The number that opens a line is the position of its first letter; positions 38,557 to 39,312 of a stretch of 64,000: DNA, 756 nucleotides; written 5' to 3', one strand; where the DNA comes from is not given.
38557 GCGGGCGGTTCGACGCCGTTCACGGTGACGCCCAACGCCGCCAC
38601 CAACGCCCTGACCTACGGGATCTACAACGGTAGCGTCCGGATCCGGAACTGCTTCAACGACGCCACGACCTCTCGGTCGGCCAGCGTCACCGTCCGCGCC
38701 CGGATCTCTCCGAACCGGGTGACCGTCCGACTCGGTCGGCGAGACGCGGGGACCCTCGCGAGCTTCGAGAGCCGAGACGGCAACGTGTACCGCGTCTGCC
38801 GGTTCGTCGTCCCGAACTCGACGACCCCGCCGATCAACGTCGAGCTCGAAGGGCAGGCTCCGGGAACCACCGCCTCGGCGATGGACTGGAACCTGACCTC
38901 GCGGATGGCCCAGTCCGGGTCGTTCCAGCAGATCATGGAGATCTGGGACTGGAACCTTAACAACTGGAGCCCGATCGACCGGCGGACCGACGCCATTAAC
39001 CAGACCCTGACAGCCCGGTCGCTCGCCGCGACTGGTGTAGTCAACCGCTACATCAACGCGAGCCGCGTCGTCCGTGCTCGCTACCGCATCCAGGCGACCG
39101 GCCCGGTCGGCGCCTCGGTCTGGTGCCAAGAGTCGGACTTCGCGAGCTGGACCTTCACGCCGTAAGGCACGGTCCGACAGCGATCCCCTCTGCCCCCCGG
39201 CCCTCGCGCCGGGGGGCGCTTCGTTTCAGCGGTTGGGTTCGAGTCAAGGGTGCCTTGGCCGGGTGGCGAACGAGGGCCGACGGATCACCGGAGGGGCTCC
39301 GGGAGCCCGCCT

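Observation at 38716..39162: Unrecognised ~150-aa C-terminal domain shared by four otherwise unrelated secreted proteins in this window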

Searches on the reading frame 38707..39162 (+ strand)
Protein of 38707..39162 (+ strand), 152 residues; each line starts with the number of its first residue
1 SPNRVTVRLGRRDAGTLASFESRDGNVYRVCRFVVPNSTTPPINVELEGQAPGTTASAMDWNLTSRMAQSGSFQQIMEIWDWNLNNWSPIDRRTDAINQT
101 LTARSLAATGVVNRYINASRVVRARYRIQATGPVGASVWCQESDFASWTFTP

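Call 22: find_related_loci(query=A3, collection=genome_contigs, flank=6000)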
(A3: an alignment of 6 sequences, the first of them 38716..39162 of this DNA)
Query A3 (149 aa) in genome_contigs; peptide patterns used: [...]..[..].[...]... (x = any residue, [..] = any of these).
33 stretches matched a pattern; 27 encode a relative of the query (tblastn E <= 1e-3); 27 distinct loci.
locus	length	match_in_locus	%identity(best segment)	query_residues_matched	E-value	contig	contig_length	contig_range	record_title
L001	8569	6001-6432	48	3-145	2e-45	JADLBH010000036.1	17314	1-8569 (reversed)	MAG: Fimbriimonadaceae bacterium isolate SJ155 c_000001649317, whole genome shotgun sequence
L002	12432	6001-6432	45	3-145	7e-43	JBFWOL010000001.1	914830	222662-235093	MAG: Fimbriimonadaceae bacterium isolate CA_2019_TPBF_135 NODE_40_length_914830_cov_36.916996_TPBF, whole genome shotgun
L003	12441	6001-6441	44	3-149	1e-42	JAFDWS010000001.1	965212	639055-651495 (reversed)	MAG: Armatimonadota bacterium isolate SZAS-3 ARMAT-KAN-4__1__length-965212, whole genome shotgun sequence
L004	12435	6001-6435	44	3-149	4e-42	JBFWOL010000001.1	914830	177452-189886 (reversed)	MAG: Fimbriimonadaceae bacterium isolate CA_2019_TPBF_135 NODE_40_length_914830_cov_36.916996_TPBF, whole genome shotgun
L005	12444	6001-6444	45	2-149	3e-41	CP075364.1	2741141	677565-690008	MAG: Fimbriimonadaceae bacterium isolate ACE_ARM1 chromosome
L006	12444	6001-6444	45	2-149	2e-40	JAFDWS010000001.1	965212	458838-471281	MAG: Armatimonadota bacterium isolate SZAS-3 ARMAT-KAN-4__1__length-965212, whole genome shotgun sequence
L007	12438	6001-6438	43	2-149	3e-40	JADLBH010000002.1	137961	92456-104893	MAG: Fimbriimonadaceae bacterium isolate SJ155 c_000000074897, whole genome shotgun sequence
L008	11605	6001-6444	44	2-149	3e-38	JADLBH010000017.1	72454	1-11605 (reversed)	MAG: Fimbriimonadaceae bacterium isolate SJ155 c_000000511250, whole genome shotgun sequence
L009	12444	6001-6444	44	2-149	4e-38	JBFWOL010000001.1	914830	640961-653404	MAG: Fimbriimonadaceae bacterium isolate CA_2019_TPBF_135 NODE_40_length_914830_cov_36.916996_TPBF, whole genome shotgun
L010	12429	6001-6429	44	6-149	1e-37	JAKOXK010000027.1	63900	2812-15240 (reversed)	MAG: Armatimonadota bacterium isolate JPNG_metabat.53 k201_365185, whole genome shotgun sequence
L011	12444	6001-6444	36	3-149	2e-35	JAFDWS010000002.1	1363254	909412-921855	MAG: Armatimonadota bacterium isolate SZAS-3 ARMAT-KAN-4__2__length-1363254, whole genome shotgun sequence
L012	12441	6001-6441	43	3-149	4e-35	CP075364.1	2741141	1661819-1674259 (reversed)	MAG: Fimbriimonadaceae bacterium isolate ACE_ARM1 chromosome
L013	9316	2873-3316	38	2-149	2e-33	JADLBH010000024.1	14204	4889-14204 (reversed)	MAG: Fimbriimonadaceae bacterium isolate SJ155 c_000000852470, whole genome shotgun sequence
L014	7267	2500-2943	38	2-149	2e-33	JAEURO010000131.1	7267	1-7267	MAG: Chthonomonadaceae bacterium isolate new MAG-279 NODE_131_length_7267_cov_4.389013, whole genome shotgun sequence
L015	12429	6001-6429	38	3-145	2e-31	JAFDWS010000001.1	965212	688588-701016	MAG: Armatimonadota bacterium isolate SZAS-3 ARMAT-KAN-4__1__length-965212, whole genome shotgun sequence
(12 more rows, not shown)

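Call 23: predict_structure(alignment_id=A2)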
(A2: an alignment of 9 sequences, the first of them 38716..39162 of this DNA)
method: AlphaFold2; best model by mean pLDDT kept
length: 149 residues; sequences in the alignment: 9
mean_pLDDT: 91.6   pTM: 0.85
mean pLDDT of the five models: 91.6, 82.2, 78.4, 74.3, 73.3
residues with pLDDT >= 90: 115; 70-90: 30; 50-70: 4; < 50: 0
segments of 3 or more residues with pLDDT < 50: none
pLDDT, mean of each block of 10 residues (from residue 1): 90 83 88 75 95 95 94 97 96 95 94 97 93 89 93
secondary structure, 60 per line:
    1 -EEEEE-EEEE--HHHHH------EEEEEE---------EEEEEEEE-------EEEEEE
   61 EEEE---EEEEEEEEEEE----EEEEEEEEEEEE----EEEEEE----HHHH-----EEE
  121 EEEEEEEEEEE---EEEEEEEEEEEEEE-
elements in order: E2-6 E8-11 H14-18 E25-30 E40-47 E55-64 E68-78 E83-94 E99-104 H109-112 E118-131 E135-148

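Call 31: search_protein_representatives(alignment_id=A2)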
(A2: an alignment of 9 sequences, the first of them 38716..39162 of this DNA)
Query: 9 sequences, 152 profile positions. Proteins with E-value up to 0.001 (for the whole library): 2004; up to 1e-10: 870; up to 1e-30: 92. The best 150 are listed.
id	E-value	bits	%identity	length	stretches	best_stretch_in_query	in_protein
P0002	2.4e-66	238.3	-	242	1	1-152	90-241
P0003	4.2e-61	221.2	-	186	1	2-152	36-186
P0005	4.0e-56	205.1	-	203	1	1-152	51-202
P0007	1.8e-53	196.4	-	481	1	2-150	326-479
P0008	1.1e-51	190.6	-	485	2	7-152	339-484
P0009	1.7e-51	190.0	-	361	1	2-152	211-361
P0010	7.6e-51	187.9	-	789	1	1-152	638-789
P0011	4.4e-50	185.4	-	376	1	2-152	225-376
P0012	1.2e-49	184.1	-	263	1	2-152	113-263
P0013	1.8e-49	183.5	-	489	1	2-151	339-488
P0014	2.2e-48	179.9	-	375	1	2-150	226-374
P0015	6.5e-48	178.4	-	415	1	1-150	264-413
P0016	3.2e-47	176.1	-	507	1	3-152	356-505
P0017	8.9e-47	174.7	-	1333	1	2-149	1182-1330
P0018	1.6e-46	173.9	-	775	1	2-152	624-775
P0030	1.9e-43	163.9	-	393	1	2-150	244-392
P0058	1.4e-37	144.8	-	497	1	3-151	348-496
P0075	1.1e-33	132.2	-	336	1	1-152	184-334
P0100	3.3e-30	120.9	-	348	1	2-151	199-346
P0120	1.3e-27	112.5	-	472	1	2-149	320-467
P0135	2.0e-25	105.4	-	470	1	2-152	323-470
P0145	2.9e-24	101.6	-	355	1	2-150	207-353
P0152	8.1e-24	100.2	-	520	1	2-151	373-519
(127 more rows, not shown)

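Call 32: search_protein_families(library=pfam, alignment_id=A4, max_evalue=0.1)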
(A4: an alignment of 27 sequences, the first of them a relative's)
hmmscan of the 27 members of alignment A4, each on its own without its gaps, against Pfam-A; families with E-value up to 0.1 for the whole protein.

A. member 1, L001:2392-6444:+ (1351 aa): 1 family
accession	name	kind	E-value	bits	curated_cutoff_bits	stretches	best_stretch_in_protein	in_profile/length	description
PF15902.12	Sortilin-Vps10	-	0.00058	19.2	33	1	172-292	3-115/446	Sortilin, neurotensin receptor 3,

B. families by the number of members that match (of 27 scanned): 21 families
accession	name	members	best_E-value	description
PF15902.12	Sortilin-Vps10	5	3.1e-20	Sortilin, neurotensin receptor 3,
PF14741.12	GH114_assoc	5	0.0029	N-terminal glycosyl-hydrolase-114-associated domain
PF14870.12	PSII_BNR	2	8e-09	Photosynthesis system II assembly factor YCF48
PF02012.26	BNR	2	9.6e-05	BNR/Asp-box repeat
PF11949.14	DUF3466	2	0.002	Protein of unknown function (DUF3466)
PF13859.12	BNR_3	2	0.029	BNR repeat-like domain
PF01436.27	NHL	1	2.1e-12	NHL repeat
PF06739.17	SBBP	1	1.4e-08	Beta-propeller repeat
PF08450.18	SGL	1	4e-08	SMP-30/Gluconolactonase/LRE-like region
PF15899.11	BNR_6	1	5.8e-05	BNR-Asp box repeat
PF21959.2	DUF6923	1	0.00017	Repeat of unknown function (DUF6923)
PF24684.1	Vgb_lyase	1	0.0013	Virginiamycin B lyase family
PF24793.1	GINT1_N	1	0.0018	Glucosamine inositolphosphorylceramide transferase 1, N-terminal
PF12894.13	ANAPC4_WD40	1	0.0025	Anaphase-promoting complex subunit 4 WD40 domain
PF25470.1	DUF7901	1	0.0092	Domain of unknown function (DUF7901)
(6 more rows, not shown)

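Call 35: search_protein_families(library=ncbifam, alignment_id=A5, max_evalue=0.01)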
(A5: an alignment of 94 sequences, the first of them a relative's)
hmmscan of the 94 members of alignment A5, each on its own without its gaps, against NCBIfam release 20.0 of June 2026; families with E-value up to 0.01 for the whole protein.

A. member 1, P0007 (481 aa): 3 families
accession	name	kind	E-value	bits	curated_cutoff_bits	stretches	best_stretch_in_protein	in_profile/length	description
TIGR02800.1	propeller_TolB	equivalog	4.9e-09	35.6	343.15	0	169-303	198-338/418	Tol-Pal system beta propeller repeat protein TolB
NF053518.1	DipepPtdsDpp5Prph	equivalog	0.00027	19.6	900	0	174-227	218-271/655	dipeptidyl-peptidase Dpp5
NF052340.1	hydrazine_beta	equivalog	0.0014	17.7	560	0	57-132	141-222/372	hydrazine synthase subunit beta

B. families by the number of members that match (of 94 scanned): 17 families
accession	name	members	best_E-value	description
TIGR02913.1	HAF_rpt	9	2.9e-27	HAF repeat protein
NF045728.1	glycosyl_F510_1955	5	5.3e-28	F510_1955 family glycosylhydrolase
NF035926.1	scyF_NHL_VPEP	4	2.1e-09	scytonemin biosynthesis PEP-CTERM protein ScyF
NF033206.1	ScyE_fam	3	2.4e-07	ScyD/ScyE family protein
TIGR02800.1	propeller_TolB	2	4.9e-09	Tol-Pal system beta propeller repeat protein TolB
NF052340.1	hydrazine_beta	2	6.3e-05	hydrazine synthase subunit beta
TIGR02608.1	delta_60_rpt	2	0.0015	delta-60 repeat domain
NF047494.1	Lepto_SBBP_lipo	2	0.0025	SBBP repeat beta-propeller lipoprotein, LipL53 family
TIGR03866.1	PQQ_ABC_repeats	1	9.2e-09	PQQ-dependent catabolism-associated beta-propeller protein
NF010237.0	PRK13684.1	1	3.1e-07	photosynthesis system II assembly factor Ycf48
NF052521.1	TafC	1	2.1e-06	TafC family fimbrial protein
NF053518.1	DipepPtdsDpp5Prph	1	0.00027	dipeptidyl-peptidase Dpp5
TIGR03300.1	assembly_YfgL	1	0.00036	outer membrane protein assembly factor BamB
TIGR03908.1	QH_alpha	1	0.00068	quinohemoprotein amine dehydrogenase subunit alpha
NF008351.0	PRK11138.1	1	0.00071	outer membrane protein assembly factor BamB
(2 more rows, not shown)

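Call 36: search_protein_families(library=pfam, alignment_id=A5, max_evalue=0.01)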
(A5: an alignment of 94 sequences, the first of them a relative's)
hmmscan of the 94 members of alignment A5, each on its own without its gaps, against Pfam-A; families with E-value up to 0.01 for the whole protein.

A. member 1, P0007 (481 aa): 50 families (the best 25 are shown)
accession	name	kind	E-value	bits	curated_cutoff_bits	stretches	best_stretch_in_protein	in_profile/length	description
PF25174.1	Beta-prop_THOC3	-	1.5e-73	247.6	305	3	36-159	130-253/272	THOC3 beta-propeller domain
PF25173.1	Beta-prop_WDR3_1st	-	1.6e-65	220.7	154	3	98-231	50-183/184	WDR3 first beta-propeller domain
PF00400.38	WD40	-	3.7e-65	214.1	27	5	68-105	2-39/39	WD domain, G-beta repeat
PF25175.1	Beta-prop_WDR5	-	1.4e-53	182.5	250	2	111-304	2-196/296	WDR5 beta-propeller domain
PF24814.1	WD40_Prp19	-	1.5e-46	159.2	320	2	162-306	136-279/281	Prp19 WD40 domain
PF25168.1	Beta-prop_WDR36-Utp21_2nd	-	9.3e-40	137.4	84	4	182-274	219-311/335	WDR36/Utp21 second beta-propeller domain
PF24807.1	WD40_CDC20-Fz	-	1.4e-37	130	200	2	31-199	46-218/292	CDC20/Fizzy WD40 domain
PF24817.1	WD40_WDHD1_1st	-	2.5e-36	125.8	109.9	3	121-199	88-166/291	WDHD1 first WD40 domain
PF25172.1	Beta-prop_WDR3_2nd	-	3.8e-36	125.2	140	2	35-189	133-287/293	WDR3 second beta-propeller domain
PF23414.1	Beta-prop_EML_2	-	5.5e-36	124.7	90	3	80-224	1-145/266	Echinoderm microtubule-associated protein second beta-propeller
PF24805.1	EIF3I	-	4.3e-35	121.8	200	3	156-260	5-109/324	EIF3I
PF25391.1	WD40_Gbeta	-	2.5e-33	115.9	150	2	36-147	144-254/340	G protein beta WD-40 repeat protein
PF25047.1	Beta-prop_TEP1_2nd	-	1.3e-28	100.3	89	3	156-247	85-180/255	TEP-1 second beta-propeller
PF24105.1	Beta-prop_CAF1B_HIR1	-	1.6e-27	96.9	80.5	2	63-152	116-205/383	CAF1B/HIR1 beta-propeller domain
PF12894.13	ANAPC4_WD40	-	1.3e-25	89.9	22.9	1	77-115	38-76/91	Anaphase-promoting complex subunit 4 WD40 domain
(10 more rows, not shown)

B. families by the number of members that match (of 94 scanned): 80 families (the first 25 are shown)
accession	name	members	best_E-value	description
PF14741.12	GH114_assoc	6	0.00018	N-terminal glycosyl-hydrolase-114-associated domain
PF15902.12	Sortilin-Vps10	5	6.7e-23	Sortilin, neurotensin receptor 3,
PF13385.13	Laminin_G_3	5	7.6e-15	Concanavalin A-like lectin/glucanases superfamily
PF11949.14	DUF3466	5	5.6e-13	Protein of unknown function (DUF3466)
PF25174.1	Beta-prop_THOC3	3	4e-100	THOC3 beta-propeller domain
PF25173.1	Beta-prop_WDR3_1st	3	2.4e-99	WDR3 first beta-propeller domain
PF25175.1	Beta-prop_WDR5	3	1.3e-96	WDR5 beta-propeller domain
PF00400.38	WD40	3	2.4e-95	WD domain, G-beta repeat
PF24814.1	WD40_Prp19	3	9.6e-78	Prp19 WD40 domain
PF24817.1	WD40_WDHD1_1st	3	1.3e-64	WDHD1 first WD40 domain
PF24807.1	WD40_CDC20-Fz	3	5.7e-64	CDC20/Fizzy WD40 domain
PF23414.1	Beta-prop_EML_2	3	5.4e-59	Echinoderm microtubule-associated protein second beta-propeller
PF25168.1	Beta-prop_WDR36-Utp21_2nd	3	2.9e-55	WDR36/Utp21 second beta-propeller domain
PF25391.1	WD40_Gbeta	3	2.4e-54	G protein beta WD-40 repeat protein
PF25172.1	Beta-prop_WDR3_2nd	3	2.9e-48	WDR3 second beta-propeller domain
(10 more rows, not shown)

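Call 49: list_cluster_members(proteins=[P0010, P0017, P0030, P0058, P0075, P0100, P0120, P0135, P0145, P0152])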
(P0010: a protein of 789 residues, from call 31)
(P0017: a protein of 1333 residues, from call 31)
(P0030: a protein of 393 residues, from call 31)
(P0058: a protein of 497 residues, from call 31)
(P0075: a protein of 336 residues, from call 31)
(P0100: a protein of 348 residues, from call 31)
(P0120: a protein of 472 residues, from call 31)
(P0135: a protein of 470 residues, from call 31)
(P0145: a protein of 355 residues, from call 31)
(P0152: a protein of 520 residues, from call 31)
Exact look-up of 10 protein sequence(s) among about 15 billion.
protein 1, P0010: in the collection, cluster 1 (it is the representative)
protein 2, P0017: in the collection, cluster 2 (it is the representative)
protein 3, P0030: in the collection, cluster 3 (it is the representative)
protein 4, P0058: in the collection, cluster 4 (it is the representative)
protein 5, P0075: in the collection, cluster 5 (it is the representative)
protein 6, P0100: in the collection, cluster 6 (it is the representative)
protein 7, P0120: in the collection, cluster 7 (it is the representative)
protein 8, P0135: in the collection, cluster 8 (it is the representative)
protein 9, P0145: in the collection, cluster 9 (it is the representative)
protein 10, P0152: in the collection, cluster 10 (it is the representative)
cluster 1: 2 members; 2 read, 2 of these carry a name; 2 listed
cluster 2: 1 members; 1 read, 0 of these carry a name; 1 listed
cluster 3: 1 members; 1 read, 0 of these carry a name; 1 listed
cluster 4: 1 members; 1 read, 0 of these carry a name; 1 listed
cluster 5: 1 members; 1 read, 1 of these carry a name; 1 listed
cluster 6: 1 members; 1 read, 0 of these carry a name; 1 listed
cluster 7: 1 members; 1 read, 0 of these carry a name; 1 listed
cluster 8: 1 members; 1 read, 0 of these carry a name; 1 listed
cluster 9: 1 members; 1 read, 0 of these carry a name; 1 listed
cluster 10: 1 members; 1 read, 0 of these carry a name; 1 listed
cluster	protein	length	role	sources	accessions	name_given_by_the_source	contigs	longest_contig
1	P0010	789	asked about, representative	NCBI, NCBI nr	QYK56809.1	MAG: hypothetical protein KF733_04830 [Fimbriimonadaceae bacterium]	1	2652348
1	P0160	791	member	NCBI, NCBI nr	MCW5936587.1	MAG: hypothetical protein KIT11_04695 [Fimbriimonadaceae bacterium] | hypothetical protein [Fimbriimonadaceae bacterium]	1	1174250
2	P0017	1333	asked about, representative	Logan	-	-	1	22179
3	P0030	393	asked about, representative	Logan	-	-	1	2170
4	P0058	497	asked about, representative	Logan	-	-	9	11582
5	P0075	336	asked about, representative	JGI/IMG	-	probable HAF family extracellular repeat protein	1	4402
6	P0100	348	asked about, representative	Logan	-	-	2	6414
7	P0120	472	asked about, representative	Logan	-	-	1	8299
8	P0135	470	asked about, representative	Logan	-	-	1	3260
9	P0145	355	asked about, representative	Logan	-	-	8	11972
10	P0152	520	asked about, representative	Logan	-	-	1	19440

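Call 61: fold_search(model_id=the predicted structure, library=pdb)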
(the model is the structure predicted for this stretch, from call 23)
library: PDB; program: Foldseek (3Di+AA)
matches with E <= 10: 1652; with E <= 0.001: 61
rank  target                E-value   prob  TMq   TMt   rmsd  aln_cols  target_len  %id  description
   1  9eui_D                6.5e-07  1.00  0.65  0.28   3.8       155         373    8  Cryo-EM structure of Staphylococcus aureus bacteriophage phi812 baseplate in the post-contraction state - complete (released 2025-04-09)
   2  2xon_L                8.8e-06  1.00  0.54  0.55   5.3       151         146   10  Structure of TmCBM61 in complex with beta-1,4-galactotriose at 1.4 A resolution (released 2010-09-08)
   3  2xom_A                1.0e-05  1.00  0.49  0.50   5.6       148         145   10  Atomic resolution structure of TmCBM61 in complex with beta-1,4- galactotriose (released 2010-09-08)
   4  1wky                  1.2e-05  1.00  0.60  0.23   4.2       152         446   10  Crystal structure of alkaline mannanase from Bacillus sp. strain JAMB-602: catalytic domain and its Carbohydrate Binding (released 2005-06-15)
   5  8iq9_B                2.2e-05  1.00  0.44  0.15   7.7       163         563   13  Crystal structure of trimeric K2-2 TSP in complex with tetrasaccharide and octasaccharide (released 2024-02-21)
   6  9euf_H                2.4e-05  1.00  0.61  0.33   4.3       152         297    8  Cryo-EM structure of Staphylococcus aureus bacteriophage phi812 baseplate in the pre-contraction state - complete (released 2025-04-09)
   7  1gu3_A                3.2e-05  1.00  0.53  0.55   5.8       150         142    9  CBM4 structure and function (released 2002-09-26)
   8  8iq5_D                4.7e-05  1.00  0.40  0.14   5.8       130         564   14  Crystal structure of trimeric K2-2 TSP (released 2024-02-21)
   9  8a28_A                5.0e-05  1.00  0.53  0.25   5.6       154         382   13  Structure of the astacin zymogen of LAST-MAM from Limulus polyphemus (released 2022-10-19)
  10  8iqe_B                5.0e-05  1.00  0.43  0.15   5.7       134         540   14  Crystal structure of tetrameric K2-2 TSP (released 2024-02-21)
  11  8iq5_A                6.3e-05  1.00  0.42  0.15   8.8       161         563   14  Crystal structure of trimeric K2-2 TSP (released 2024-02-21)
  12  8hhv_A                6.7e-05  1.00  0.50  0.18   4.0       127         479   12  endo-alpha-D-arabinanase EndoMA1 from Microbacterium arabinogalactanolyticum (released 2023-08-16)
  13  8qpg_TA               6.7e-05  1.00  0.52  0.22   5.5       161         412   13  Turret of Haloferax tailed virus 1 (released 2024-10-09)
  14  5w6h_A                9.5e-05  1.00  0.45  0.13   9.3       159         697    8  Crystal structure of Bacteriophage CBA120 tailspike protein 4 enzymatically active domain (TSP4dN, orf213) (released 2018-10-24)
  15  8iqe_D                9.5e-05  1.00  0.42  0.16   8.1       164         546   16  Crystal structure of tetrameric K2-2 TSP (released 2024-02-21)
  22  1w0n                  1.6e-04  1.00  0.40  0.46   6.2       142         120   10  Structure of uncomplexed Carbohydrate Binding Domain CBM36 (released 2004-10-27)
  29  1uww_B                2.5e-04  1.00  0.46  0.40   8.1       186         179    8  X-ray crystal structure of a non-crystalline cellulose specific carbohydrate-binding module: CBM28. (released 2004-05-13)
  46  1ux7_A                5.4e-04  1.00  0.38  0.44   8.8       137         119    9  Carbohydrate-Binding Module CBM36 in complex with calcium and xylotriose (released 2004-10-27)
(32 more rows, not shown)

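Call 69: find_related_loci(query=A3, collection=viral_contigs, flank=5000)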
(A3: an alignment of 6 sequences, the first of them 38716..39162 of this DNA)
Query A3 (149 aa) in viral_contigs; peptide patterns used: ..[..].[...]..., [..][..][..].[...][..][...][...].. (x = any residue, [..] = any of these).
31 stretches matched a pattern, but none encodes a relative of the query by tblastn (E <= 1e-3).

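Call 94: search_protein_families(library=pfam, proteins=[window:38707-39162:+], max_evalue=10)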
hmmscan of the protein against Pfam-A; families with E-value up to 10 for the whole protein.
window:38707-39162:+ (152 aa): 1 family
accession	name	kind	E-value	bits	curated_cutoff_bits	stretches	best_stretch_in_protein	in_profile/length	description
PF14741.12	GH114_assoc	-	6.2e-05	23.6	22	2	75-130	62-117/126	N-terminal glycosyl-hydrolase-114-associated domain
